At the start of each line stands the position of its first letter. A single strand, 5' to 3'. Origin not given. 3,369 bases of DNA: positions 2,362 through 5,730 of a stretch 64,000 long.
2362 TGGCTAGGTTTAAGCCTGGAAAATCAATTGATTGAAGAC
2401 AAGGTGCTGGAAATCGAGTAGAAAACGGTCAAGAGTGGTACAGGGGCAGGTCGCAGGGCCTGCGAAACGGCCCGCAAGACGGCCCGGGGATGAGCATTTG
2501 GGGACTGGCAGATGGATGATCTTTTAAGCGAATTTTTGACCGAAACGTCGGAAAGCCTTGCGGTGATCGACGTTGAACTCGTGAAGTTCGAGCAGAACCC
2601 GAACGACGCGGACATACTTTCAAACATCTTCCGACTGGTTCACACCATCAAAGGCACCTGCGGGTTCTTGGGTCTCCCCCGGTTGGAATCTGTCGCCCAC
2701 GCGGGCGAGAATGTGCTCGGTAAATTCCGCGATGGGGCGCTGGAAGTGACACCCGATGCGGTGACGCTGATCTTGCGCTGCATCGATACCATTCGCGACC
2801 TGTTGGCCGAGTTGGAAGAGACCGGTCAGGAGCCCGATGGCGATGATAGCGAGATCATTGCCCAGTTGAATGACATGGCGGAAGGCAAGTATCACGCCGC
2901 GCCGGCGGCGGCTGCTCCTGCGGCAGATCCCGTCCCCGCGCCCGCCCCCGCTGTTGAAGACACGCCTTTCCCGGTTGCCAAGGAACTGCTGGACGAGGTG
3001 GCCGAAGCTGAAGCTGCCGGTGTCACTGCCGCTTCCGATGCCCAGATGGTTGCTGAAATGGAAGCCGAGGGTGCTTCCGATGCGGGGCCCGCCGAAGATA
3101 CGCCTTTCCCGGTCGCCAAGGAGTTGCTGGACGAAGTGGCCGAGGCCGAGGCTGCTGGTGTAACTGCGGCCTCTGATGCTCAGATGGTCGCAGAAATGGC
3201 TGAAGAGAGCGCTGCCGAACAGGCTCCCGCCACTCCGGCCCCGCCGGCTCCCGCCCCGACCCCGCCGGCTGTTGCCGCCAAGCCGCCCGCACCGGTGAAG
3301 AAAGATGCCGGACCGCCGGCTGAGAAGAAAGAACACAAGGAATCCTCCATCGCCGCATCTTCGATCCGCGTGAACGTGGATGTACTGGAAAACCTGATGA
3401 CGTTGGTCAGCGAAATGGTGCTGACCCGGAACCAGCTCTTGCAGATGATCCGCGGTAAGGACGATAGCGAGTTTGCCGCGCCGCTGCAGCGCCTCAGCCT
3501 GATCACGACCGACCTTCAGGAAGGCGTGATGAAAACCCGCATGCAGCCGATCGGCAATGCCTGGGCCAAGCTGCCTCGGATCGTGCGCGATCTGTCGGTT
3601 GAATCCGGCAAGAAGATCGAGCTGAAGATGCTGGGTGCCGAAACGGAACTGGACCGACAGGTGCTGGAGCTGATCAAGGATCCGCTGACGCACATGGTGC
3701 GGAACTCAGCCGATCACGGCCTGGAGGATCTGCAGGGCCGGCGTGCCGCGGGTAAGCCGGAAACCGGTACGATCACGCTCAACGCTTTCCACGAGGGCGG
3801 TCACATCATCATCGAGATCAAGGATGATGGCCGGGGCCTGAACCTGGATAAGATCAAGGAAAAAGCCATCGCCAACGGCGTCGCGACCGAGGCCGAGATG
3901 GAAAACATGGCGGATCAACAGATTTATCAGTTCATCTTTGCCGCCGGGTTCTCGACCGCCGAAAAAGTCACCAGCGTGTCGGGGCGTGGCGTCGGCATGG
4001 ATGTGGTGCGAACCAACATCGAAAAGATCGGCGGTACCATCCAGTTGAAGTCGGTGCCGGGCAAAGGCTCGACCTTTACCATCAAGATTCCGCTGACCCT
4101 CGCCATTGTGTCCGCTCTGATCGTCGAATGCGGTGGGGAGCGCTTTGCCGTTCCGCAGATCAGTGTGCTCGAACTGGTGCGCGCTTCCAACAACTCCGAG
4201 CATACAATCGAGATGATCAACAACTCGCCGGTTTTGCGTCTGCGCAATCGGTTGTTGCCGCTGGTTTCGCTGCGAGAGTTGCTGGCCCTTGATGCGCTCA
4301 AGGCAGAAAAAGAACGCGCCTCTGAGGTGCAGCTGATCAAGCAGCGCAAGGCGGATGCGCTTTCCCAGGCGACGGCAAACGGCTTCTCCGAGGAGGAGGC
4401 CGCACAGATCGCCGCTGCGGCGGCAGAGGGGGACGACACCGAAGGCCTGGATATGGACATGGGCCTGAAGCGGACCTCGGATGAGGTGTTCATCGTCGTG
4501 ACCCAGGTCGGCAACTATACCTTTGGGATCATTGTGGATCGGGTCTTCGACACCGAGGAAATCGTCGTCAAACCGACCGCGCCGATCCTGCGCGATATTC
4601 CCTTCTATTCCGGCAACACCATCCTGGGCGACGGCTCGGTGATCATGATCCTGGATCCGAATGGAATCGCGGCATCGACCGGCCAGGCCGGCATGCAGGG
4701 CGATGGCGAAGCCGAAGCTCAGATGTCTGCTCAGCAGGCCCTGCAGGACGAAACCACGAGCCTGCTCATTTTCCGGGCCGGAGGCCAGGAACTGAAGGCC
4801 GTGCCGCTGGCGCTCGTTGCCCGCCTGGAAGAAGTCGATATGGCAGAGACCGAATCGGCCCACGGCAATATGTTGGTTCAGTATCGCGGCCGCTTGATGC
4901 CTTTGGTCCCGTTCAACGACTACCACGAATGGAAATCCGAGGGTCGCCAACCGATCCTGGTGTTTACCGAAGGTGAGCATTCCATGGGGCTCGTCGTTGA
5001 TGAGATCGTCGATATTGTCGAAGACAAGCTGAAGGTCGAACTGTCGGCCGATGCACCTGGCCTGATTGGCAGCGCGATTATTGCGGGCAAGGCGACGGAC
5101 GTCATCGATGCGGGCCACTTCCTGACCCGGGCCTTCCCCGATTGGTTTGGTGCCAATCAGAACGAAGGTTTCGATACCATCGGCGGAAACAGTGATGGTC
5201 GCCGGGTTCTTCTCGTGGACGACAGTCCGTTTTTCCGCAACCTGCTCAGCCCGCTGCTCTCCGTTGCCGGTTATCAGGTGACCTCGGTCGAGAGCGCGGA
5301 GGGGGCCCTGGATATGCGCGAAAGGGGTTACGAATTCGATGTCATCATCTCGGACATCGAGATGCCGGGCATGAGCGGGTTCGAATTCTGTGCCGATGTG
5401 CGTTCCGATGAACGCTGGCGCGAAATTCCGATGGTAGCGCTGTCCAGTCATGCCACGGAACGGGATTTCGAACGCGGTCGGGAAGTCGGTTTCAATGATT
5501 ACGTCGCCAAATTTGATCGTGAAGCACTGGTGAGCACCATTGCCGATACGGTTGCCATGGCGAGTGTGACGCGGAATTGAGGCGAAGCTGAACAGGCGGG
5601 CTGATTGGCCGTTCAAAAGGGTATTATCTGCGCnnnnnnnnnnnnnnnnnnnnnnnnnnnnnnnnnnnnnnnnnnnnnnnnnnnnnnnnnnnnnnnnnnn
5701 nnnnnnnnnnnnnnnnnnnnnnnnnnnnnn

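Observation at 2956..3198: Duplicated 35-aa CheA module with 16 synonymous and 0 non-synonymous differences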

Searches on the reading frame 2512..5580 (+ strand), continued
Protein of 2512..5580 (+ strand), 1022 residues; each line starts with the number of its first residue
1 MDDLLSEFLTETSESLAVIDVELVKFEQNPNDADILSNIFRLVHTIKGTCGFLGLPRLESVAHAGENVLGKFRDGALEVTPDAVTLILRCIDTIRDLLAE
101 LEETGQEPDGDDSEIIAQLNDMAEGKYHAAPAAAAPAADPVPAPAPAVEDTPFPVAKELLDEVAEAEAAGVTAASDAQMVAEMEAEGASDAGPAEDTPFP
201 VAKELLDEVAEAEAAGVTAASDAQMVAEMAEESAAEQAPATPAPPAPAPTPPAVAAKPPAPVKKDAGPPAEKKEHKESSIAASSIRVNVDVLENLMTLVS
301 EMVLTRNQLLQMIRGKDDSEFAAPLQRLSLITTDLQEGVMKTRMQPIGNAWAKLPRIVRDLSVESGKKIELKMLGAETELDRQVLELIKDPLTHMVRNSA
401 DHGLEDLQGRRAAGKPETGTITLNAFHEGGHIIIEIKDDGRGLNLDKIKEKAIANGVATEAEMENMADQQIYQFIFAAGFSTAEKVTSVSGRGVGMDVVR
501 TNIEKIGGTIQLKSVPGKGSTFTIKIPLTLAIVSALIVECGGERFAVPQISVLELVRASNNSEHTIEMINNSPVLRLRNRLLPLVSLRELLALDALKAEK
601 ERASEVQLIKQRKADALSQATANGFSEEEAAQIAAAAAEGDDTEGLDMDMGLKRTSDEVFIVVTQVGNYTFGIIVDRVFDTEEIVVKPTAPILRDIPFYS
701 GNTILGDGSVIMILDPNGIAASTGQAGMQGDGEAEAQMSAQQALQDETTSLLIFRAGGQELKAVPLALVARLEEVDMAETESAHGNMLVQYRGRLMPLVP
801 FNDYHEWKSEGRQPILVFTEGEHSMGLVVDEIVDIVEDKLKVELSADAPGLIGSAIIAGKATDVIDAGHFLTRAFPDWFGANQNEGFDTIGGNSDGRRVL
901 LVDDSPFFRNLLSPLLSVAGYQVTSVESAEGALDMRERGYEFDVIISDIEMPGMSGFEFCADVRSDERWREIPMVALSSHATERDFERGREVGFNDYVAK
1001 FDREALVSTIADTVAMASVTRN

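Call 42: predict_structure(alignment_id=A1)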
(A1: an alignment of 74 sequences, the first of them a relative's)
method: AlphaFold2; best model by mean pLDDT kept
length: 1022 residues; sequences in the alignment: 74
mean_pLDDT: 73.9   pTM: 0.42
mean pLDDT of the five models: 73.9, 73.2, 71.5, 70.4, 69.8
residues with pLDDT >= 90: 236; 70-90: 420; 50-70: 218; < 50: 148
segments of 3 or more residues with pLDDT < 50: 137-157, 186-202, 236-289, 344-348, 489-492, 644-649, 685-694, 729-732, 881-894
pLDDT, mean of each block of 10 residues (from residue 1): 82 88 90 93 95 94 97 93 94 96 91 96 89 47 33 44 65 58 49 34 60 59 66 51 38 33 32 33 38 58 66 62 70 61 49 73 81 72 66 72 79 87 80 86 86 88 91 82 56 68 79 88 80 74 80 84 84 86 88 62 72 85 90 82 48 64 84 87 47 57 59 80 62 50 60 92 85 90 84 87 89 90 86 86 79 90 89 69 39 64 84 75 90 93 92 92 94 90 84 89 74 72 53
secondary structure, 60 per line:
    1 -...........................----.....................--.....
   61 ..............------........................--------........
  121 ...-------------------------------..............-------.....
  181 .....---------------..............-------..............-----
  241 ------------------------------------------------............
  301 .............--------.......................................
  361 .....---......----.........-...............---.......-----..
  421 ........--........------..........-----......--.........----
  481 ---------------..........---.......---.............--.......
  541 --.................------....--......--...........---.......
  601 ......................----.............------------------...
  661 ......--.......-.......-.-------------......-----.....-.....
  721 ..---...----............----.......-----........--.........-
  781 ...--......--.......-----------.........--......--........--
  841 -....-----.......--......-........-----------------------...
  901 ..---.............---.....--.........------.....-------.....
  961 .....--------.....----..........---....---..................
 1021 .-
elements in order (helices of 4 or more, strands of 3 or more residues): H2-28 H33-53 H56-74 H81-104 H113-123 H155-168 H176-185 H201-214 H222-235 H289-313 H322-365 E369-374 H379-387 H389-403 H407-413 E419-428 E431-438 H445-454 H460-465 H468-476 H496-505 E509-515 E519-527 H528-531 E534-540 E543-548 E552-559 E566-569 E572-577 E580-586 H587-590 H594-622 H627-639 E658-666 E669-675 E677-683 E699-704 E710-714 H716-722 H733-744 E749-755 E761-765 E771-776 E781-783 E786-791 E794-800 E812-820 E823-828 E831-838 E842-845 E851-857 E860-865 H867-874 E898-902 H906-918 E922-926 H929-937 E944-948 H956-965 E974-978 H983-992 E996-999 H1003-1021

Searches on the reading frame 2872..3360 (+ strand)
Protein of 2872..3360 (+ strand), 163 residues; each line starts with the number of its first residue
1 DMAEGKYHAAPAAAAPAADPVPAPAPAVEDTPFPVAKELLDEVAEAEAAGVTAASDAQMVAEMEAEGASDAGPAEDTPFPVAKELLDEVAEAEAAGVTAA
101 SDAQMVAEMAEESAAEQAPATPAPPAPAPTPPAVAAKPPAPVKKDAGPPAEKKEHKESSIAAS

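Call 76: search_protein_families(library=pfam, proteins=[window:2872-3360:+], max_evalue=10)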
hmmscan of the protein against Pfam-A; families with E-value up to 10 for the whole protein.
window:2872-3360:+ (163 aa): 4 families
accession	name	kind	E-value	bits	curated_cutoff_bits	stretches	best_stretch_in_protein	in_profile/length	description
PF15347.11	PAG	-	0.049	13.2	27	1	8-104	191-281/428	Phosphoprotein associated with glycosphingolipid-enriched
PF07526.16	POX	-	0.098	13.6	27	0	81-113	10-45/134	Associated with HOX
PF22271.1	DUF6955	-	0.23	12.1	27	0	70-96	56-83/91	Family of unknown function (DUF6955)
PF16101.10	PRIMA1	-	8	6.6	38.6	1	99-136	38-75/158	Proline-rich membrane anchor 1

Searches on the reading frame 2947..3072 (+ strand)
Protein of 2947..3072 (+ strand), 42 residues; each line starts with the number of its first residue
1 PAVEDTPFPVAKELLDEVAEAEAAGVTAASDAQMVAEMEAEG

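Call 61: search_solved_structures(query=A2, max_evalue=10, show_alignments=3)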
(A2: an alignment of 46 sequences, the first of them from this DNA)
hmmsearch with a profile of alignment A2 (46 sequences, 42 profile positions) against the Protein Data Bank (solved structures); distinct sequences matched with E-value up to 10: 4.
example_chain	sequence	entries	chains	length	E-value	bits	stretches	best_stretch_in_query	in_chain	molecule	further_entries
2roh_A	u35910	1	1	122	0.0073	19.5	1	6-23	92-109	Telomere binding protein-1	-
1xmc_A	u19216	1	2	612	0.15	15.3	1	14-36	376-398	Peroxisomal carnitine O-octanoyltransferase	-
1xl7_A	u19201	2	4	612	0.15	15.3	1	14-36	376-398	Peroxisomal carnitine O-octanoyltransferase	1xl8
1xmd_A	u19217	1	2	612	0.15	15.3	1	14-36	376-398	Peroxisomal carnitine O-octanoyltransferase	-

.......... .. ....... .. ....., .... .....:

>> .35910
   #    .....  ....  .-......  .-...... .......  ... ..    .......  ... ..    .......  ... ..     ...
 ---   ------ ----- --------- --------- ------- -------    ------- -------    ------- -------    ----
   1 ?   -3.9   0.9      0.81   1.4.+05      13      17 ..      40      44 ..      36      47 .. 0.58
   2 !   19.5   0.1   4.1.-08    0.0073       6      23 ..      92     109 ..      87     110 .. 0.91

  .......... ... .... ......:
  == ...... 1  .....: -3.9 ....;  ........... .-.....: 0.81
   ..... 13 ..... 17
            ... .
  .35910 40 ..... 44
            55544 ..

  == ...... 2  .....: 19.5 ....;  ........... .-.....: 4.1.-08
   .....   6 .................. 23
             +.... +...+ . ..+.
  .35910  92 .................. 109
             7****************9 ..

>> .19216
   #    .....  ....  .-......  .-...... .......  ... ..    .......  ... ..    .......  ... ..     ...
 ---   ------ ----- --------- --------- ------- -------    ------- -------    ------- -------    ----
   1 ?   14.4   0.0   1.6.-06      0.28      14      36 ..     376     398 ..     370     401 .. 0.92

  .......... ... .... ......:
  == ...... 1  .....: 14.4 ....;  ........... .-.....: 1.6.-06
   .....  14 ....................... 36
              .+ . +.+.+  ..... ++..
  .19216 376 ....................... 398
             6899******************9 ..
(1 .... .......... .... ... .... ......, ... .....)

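Call 68: search_protein_representatives(alignment_id=A4)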
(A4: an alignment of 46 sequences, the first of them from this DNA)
Query: 46 sequences, 42 profile positions. Proteins with E-value up to 0.001 (for the whole library): 18; up to 1e-10: 10; up to 1e-30: 0. The best 18 are listed.
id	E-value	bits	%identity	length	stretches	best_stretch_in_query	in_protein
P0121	7.4e-14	67.5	-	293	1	2-41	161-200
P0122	7.8e-14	67.5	-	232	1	1-42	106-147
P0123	8.1e-14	67.4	-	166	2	2-41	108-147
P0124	1.7e-13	66.4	-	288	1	1-42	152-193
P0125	2.1e-13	66.1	-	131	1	1-42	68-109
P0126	7.1e-13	64.4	-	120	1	1-42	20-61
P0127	8.4e-13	64.2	-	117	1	1-42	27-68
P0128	9.5e-12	60.8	-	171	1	1-40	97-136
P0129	1.2e-11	60.5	-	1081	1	3-42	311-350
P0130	3.1e-11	59.1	-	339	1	1-41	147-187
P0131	3.2e-10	55.9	-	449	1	2-42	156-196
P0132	1.9e-08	50.2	-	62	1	1-31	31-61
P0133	2.8e-08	49.7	-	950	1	1-42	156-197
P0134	1.0e-07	47.9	-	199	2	1-25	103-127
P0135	1.1e-07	47.8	-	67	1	5-42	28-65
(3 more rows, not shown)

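Call 88: search_protein_families(library=pfam, proteins=[P0129], max_evalue=0.001)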
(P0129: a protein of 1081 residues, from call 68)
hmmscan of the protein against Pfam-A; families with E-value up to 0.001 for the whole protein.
P0129 (1081 aa): 6 families
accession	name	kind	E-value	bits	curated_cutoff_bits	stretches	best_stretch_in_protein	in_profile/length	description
PF01584.24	CheW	-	1.3e-35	122.5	23.5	2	653-784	2-134/138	CheW-like domain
PF00072.30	Response_reg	-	4.8e-20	72.2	30.2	1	959-1068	1-108/111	Response regulator receiver domain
PF02518.31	HATPase_c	-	5.7e-17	62.6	26.4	1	508-647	4-110/111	Histidine kinase-, DNA gyrase B-, and HSP90-like ATPase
PF01627.28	Hpt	-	3.8e-16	59.5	24.6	1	3-96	1-83/84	Hpt domain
PF02895.20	H-kinase_dim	-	4.9e-14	53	23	1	401-460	2-68/68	Signal transducing histidine kinase, homodimeric domain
PF00042.28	Globin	-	3.5e-13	50.5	22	1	186-286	3-115/117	Globin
